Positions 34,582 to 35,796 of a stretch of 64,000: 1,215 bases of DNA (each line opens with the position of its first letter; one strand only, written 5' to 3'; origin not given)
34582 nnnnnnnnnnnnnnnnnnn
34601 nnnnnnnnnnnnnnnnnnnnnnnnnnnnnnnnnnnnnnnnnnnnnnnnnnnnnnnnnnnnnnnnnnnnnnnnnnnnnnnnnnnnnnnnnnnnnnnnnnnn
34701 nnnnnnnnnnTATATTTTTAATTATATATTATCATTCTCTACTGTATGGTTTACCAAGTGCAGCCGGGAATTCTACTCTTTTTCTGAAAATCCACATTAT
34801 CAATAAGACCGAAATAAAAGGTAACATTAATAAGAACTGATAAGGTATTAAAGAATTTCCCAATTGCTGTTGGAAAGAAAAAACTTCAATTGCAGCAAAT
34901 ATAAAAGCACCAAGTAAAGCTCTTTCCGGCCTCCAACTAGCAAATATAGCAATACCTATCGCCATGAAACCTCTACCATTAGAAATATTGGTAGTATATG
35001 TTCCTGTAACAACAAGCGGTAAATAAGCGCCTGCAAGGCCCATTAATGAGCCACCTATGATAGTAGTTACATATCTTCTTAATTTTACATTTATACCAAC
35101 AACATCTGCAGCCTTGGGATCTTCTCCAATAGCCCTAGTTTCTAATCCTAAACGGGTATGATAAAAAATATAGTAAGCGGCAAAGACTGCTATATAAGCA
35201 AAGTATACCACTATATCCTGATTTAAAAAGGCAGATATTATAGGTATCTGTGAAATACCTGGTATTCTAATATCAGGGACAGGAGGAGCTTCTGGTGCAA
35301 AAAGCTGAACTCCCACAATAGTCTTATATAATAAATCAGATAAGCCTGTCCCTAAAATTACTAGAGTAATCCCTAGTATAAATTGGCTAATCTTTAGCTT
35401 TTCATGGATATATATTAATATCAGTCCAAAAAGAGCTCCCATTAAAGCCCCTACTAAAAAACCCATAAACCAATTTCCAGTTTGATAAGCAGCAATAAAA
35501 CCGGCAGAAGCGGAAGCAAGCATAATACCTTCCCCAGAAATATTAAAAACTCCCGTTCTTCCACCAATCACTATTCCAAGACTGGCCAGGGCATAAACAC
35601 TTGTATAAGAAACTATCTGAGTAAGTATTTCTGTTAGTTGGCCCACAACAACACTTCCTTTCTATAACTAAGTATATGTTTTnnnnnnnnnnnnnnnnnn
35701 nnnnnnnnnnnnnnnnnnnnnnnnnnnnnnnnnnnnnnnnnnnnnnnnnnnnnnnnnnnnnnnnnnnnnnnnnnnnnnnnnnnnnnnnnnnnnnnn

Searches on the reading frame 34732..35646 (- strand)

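Call 5: search_protein_families(library=pfam, proteins=[window:34732-35646:-], max_evalue=0.0001)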
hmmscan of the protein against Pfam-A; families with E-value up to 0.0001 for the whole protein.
window:34732-35646:- (304 aa): 1 family
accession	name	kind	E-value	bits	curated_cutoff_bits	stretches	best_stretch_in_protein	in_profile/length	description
PF02653.21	BPD_transp_2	-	1.2e-35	123.4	26.8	1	8-275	2-263/269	Branched-chain amino acid transport system / permease component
